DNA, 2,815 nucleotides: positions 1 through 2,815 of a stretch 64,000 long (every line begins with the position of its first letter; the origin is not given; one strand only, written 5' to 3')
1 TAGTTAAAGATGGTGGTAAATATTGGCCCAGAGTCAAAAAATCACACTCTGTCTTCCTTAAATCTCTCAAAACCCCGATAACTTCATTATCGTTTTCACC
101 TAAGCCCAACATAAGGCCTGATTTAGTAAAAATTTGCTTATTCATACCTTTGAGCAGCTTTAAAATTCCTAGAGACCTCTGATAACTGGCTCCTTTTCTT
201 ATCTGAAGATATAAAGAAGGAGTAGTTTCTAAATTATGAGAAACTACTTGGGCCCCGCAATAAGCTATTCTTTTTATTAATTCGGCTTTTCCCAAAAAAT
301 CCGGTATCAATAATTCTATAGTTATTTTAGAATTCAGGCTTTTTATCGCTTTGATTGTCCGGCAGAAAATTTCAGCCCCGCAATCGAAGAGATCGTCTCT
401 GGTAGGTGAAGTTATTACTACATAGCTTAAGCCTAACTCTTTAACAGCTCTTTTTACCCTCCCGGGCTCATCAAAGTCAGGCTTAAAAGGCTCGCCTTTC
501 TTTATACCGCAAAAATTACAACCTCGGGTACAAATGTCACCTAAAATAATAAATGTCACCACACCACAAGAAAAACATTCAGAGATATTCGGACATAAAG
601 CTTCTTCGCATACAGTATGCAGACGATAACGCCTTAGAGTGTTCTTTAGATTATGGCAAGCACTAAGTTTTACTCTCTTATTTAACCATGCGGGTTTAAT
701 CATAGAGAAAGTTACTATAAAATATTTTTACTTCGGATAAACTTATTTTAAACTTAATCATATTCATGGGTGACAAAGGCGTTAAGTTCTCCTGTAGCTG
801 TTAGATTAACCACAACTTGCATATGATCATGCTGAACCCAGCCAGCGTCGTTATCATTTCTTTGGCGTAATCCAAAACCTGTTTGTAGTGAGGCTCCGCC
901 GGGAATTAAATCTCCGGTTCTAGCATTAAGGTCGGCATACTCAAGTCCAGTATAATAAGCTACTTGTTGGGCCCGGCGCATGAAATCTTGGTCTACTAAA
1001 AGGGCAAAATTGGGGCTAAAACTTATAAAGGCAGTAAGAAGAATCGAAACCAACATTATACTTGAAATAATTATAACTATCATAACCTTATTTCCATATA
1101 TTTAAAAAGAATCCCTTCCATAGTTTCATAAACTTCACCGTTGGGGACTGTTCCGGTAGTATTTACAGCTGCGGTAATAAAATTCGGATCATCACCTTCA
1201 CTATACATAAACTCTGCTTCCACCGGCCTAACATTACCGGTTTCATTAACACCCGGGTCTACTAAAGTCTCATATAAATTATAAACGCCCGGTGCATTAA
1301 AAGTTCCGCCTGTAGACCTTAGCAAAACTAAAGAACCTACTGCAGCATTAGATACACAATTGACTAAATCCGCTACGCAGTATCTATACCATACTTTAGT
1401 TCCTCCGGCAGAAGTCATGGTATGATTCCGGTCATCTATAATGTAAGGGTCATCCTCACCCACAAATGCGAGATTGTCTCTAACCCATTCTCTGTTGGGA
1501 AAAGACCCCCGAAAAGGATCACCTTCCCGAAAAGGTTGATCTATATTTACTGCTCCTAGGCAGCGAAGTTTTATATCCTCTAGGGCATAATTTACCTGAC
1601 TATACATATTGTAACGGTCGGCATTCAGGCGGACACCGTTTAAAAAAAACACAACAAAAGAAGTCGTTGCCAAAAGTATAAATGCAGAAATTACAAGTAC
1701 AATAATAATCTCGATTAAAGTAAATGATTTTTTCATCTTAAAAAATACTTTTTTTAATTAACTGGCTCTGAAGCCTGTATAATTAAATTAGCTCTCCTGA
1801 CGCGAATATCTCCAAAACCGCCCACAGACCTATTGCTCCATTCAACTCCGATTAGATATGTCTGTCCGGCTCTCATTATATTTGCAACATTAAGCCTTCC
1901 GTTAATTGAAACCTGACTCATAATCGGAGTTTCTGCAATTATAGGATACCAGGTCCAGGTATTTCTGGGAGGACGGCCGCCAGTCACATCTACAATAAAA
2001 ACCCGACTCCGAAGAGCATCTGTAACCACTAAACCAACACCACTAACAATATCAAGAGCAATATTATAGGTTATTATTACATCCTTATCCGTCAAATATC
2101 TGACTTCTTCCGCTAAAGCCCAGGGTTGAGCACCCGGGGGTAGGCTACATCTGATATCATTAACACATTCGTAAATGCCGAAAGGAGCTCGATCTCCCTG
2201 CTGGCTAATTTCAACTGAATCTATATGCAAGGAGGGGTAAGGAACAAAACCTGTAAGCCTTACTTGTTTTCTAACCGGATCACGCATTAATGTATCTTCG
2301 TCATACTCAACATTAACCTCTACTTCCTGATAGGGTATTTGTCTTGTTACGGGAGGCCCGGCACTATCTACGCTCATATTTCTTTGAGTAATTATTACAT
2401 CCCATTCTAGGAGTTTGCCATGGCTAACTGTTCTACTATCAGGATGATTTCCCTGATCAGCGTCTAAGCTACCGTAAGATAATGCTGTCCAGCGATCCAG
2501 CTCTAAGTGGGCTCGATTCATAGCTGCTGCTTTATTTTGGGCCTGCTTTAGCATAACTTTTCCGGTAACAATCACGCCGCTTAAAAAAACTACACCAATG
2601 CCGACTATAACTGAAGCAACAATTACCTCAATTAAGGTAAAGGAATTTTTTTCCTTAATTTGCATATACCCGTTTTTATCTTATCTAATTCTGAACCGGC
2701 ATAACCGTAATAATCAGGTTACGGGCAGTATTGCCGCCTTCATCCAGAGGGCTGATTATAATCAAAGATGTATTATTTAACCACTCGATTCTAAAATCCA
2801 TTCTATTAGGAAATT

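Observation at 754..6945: Pilin-plus-adhesin accessory island inserted between lipA and the lipM/gcv operon, with no assembly machinery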

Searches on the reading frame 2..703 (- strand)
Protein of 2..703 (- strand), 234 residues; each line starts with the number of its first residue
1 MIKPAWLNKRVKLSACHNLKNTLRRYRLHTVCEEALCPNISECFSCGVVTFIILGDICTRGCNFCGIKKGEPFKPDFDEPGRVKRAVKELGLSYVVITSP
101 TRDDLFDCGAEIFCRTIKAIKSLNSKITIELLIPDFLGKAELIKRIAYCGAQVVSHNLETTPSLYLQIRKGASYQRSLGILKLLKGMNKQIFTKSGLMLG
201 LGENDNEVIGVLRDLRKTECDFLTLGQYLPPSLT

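Call 7: search_protein_families(library=pfam, max_evalue=0.1, proteins=[window:2-703:-])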
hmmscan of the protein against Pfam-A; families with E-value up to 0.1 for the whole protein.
window:2-703:- (234 aa): 2 families
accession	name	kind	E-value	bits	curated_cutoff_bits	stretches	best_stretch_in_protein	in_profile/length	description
PF04055.27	Radical_SAM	-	5.2e-22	79.2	29.5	1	52-215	1-166/166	Radical SAM superfamily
PF16881.10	LIAS_N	-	2.4e-05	25.2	27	1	4-37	62-96/96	N-terminal domain of lipoyl synthase of Radical_SAM family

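Call 8: search_protein_families(library=ncbifam, max_evalue=0.1, proteins=[window:2-703:-])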
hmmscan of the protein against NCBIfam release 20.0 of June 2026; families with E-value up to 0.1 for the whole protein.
window:2-703:- (234 aa): 12 families
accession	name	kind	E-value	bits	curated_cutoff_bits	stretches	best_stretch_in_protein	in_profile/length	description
NF004019.1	PRK05481.1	subfamily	3e-91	305.7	203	1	3-232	1-231/286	lipoyl synthase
NF009544.0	PRK12928.1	subfamily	1.4e-88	297.1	210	1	3-233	20-252/300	lipoyl synthase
NF053790.1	LplA_LipA_fuse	exception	2.1e-82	277.6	800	1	2-232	332-561/606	bifunctional lipoate--protein ligase/lipoyl synthase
TIGR00510.1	lipA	equivalog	2.1e-81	273.5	310.25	1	3-232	17-248/302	lipoyl synthase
TIGR00433.2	bioB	equivalog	1.7e-08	34.1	225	1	114-221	109-214/307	biotin synthase BioB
NF053743.1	LipS2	equivalog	4.7e-06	26.3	270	1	112-220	88-195/292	LipS2 family lipoyl synthase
TIGR03910.1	pyrrolys_PylB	equivalog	5e-06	25.6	348.2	1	50-230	58-240/347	methylornithine synthase PylB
TIGR03957.1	rSAM_HmdB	equivalog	0.0002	20.7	320.9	1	115-218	106-209/317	5,10-methenyltetrahydromethanopterin hydrogenase cofactor biosynthesis protein HmdB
NF006308.0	PRK08508.1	equivalog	0.00055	19.2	377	1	84-219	50-179/279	biotin synthase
TIGR00423.1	TIGR00423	subfamily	0.031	13.5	260.25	0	54-132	11-90/310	CofH family radical SAM protein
TIGR03956.1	rSAM_HydE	equivalog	0.079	12.2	254.6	0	51-230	52-231/340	[FeFe] hydrogenase H-cluster radical SAM maturase HydE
TIGR03551.1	F420_cofH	equivalog_domain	0.088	11.6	374.1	0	51-130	42-122/345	5-amino-6-(D-ribitylamino)uracil--L-tyrosine 4-hydroxyphenyl transferase CofH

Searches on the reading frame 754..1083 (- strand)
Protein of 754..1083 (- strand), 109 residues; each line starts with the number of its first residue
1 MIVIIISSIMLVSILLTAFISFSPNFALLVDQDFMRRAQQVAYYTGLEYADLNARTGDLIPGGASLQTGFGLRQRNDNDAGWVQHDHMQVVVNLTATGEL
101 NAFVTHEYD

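Call 7: search_protein_families(library=pfam, max_evalue=0.1, proteins=[window:754-1083:-])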
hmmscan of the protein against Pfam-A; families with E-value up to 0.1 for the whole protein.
window:754-1083:- (109 aa): 0 families

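Call 8: search_protein_families(library=ncbifam, max_evalue=0.1, proteins=[window:754-1083:-])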
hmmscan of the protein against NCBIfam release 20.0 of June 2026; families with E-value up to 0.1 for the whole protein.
window:754-1083:- (109 aa): 0 families

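Call 73: search_protein_families(library=pfam, max_evalue=10, proteins=[window:754-1083:-])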
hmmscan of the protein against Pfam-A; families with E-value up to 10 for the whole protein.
window:754-1083:- (109 aa): 0 families

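Call 90: search_solved_structures(query=A6, max_evalue=10)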
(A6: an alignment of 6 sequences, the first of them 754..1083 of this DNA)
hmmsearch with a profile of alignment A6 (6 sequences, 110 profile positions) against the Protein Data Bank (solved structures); distinct sequences matched with E-value up to 10: 2.
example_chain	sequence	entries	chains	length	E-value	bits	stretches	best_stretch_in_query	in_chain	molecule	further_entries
6gej_M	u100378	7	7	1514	0.91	12.8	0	30-53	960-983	Helicase SWR1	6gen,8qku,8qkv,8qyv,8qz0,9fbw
9b1d_A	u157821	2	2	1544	0.95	12.7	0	30-53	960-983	Helicase SWR1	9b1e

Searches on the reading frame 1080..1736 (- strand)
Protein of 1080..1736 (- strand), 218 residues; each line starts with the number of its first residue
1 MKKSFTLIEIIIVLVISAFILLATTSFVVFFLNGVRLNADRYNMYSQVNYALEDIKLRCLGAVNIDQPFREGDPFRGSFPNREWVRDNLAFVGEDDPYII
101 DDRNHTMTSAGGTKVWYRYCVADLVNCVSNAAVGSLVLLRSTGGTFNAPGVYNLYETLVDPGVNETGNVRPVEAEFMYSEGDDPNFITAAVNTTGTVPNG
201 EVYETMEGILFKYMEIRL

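Call 7: search_protein_families(library=pfam, max_evalue=0.1, proteins=[window:1080-1736:-])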
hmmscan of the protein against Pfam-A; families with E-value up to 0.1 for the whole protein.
window:1080-1736:- (218 aa): 1 family
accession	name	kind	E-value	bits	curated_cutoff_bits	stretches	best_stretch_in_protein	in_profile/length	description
PF07963.17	N_methyl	-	0.00012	22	21.2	1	2-24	4-26/27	Prokaryotic N-terminal methylation motif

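Call 8: search_protein_families(library=ncbifam, max_evalue=0.1, proteins=[window:1080-1736:-])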
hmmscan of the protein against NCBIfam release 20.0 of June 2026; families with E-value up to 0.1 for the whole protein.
window:1080-1736:- (218 aa): 7 families
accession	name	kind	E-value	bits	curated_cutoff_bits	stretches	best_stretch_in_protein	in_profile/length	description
TIGR02596.1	TIGR02596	subfamily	0.0016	18.6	70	1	5-51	1-47/196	Verru_Chthon cassette protein D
NF040982.1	ComGD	equivalog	0.0024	18.3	70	1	2-28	1-27/139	competence type IV pilus minor pilin ComGD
NF007848.0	PRK10557.1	equivalog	0.0058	16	120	1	2-51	10-59/192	prepilin peptidase-dependent protein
NF041002.1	pilin_ComGF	equivalog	0.024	14.9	80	1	3-35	2-34/139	competence type IV pilus minor pilin ComGF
NF040999.1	pilin_ComGC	equivalog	0.032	14.4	75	1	3-23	2-22/84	competence type IV pilus major pilin ComGC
TIGR02532.1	IV_pilin_GFxxxE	domain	0.048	13.5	16.3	1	5-24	4-23/24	prepilin-type N-terminal cleavage/methylation domain-containing protein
TIGR02599.1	TIGR02599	subfamily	0.082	12.1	256.5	0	4-56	1-53/361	Verru_Chthon cassette protein C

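Call 89: search_solved_structures(query=A9, max_evalue=10)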
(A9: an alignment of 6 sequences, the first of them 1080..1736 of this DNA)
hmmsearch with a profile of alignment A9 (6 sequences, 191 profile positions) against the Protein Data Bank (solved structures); distinct sequences matched with E-value up to 10: 7.
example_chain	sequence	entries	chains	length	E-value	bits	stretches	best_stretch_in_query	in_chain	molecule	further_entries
9egp_A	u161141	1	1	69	0.0081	19.1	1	3-43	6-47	Geopilin domain 1 protein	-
7tgg_A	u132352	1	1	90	0.04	16.9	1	3-41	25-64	Geopilin domain 1 protein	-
6xxe_A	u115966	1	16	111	0.05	16.6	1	8-93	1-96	Uncharacterized protein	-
9lab_B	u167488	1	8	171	0.13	15.2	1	3-29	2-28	MSHA major pilin subunit MshA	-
8qqj_J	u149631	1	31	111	0.2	14.6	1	8-62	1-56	Type IV narrow pilus major component PilA5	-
9laa_A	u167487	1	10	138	1.3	11.9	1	1-23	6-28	Type IV pilin protein PilA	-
5g23_A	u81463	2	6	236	2.1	11.2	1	5-27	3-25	TYPE-IV LIKE PILIN TTHA1219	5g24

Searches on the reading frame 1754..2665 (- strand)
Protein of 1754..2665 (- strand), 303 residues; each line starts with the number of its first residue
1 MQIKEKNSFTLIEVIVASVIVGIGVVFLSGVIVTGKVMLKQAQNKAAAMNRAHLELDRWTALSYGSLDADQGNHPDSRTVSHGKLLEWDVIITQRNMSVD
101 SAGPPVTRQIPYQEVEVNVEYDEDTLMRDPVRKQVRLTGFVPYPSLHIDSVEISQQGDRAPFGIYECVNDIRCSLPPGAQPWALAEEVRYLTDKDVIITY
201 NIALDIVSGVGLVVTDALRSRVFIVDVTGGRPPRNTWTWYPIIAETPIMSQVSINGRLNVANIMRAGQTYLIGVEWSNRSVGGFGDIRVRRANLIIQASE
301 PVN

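Call 7: search_protein_families(library=pfam, max_evalue=0.1, proteins=[window:1754-2665:-])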
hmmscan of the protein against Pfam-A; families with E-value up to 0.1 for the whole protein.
window:1754-2665:- (303 aa): 1 family
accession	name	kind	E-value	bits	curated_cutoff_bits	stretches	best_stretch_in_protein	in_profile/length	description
PF07963.17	N_methyl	-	4.7e-05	23.2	21.2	1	7-28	5-26/27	Prokaryotic N-terminal methylation motif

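Call 8: search_protein_families(library=ncbifam, max_evalue=0.1, proteins=[window:1754-2665:-])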
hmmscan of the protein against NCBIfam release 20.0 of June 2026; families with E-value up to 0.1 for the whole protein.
window:1754-2665:- (303 aa): 4 families
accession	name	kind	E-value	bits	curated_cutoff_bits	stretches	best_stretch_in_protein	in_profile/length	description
TIGR02523.1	type_IV_pilV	equivalog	0.00079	19.9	52.2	1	9-53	4-48/139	type IV pilus modification protein PilV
TIGR02532.1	IV_pilin_GFxxxE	domain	0.0011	18.7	16.3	1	9-28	4-23/24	prepilin-type N-terminal cleavage/methylation domain-containing protein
NF047828.1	T3SSXpsI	equivalog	0.027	14.5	150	1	8-59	3-54/132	type II secretion system protein XpsI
NF041002.1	pilin_ComGF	equivalog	0.046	13.9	80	0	7-45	2-40/139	competence type IV pilus minor pilin ComGF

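Call 88: search_solved_structures(query=A8, max_evalue=10)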
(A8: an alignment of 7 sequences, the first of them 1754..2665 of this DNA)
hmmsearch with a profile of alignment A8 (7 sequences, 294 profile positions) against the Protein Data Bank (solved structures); distinct sequences matched with E-value up to 10: 5.
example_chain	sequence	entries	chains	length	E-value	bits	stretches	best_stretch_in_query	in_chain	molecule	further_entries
9egp_A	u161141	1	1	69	0.0026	20.2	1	2-33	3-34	Geopilin domain 1 protein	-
9lab_B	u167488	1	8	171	0.0045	19.4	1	5-30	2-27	MSHA major pilin subunit MshA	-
7tgg_A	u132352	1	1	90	0.0088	18.4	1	2-33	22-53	Geopilin domain 1 protein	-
9laa_A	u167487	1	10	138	0.12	14.7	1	3-28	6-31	Type IV pilin protein PilA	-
8pfb_G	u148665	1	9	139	8.1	8.7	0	10-29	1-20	Type IV pilin PilE1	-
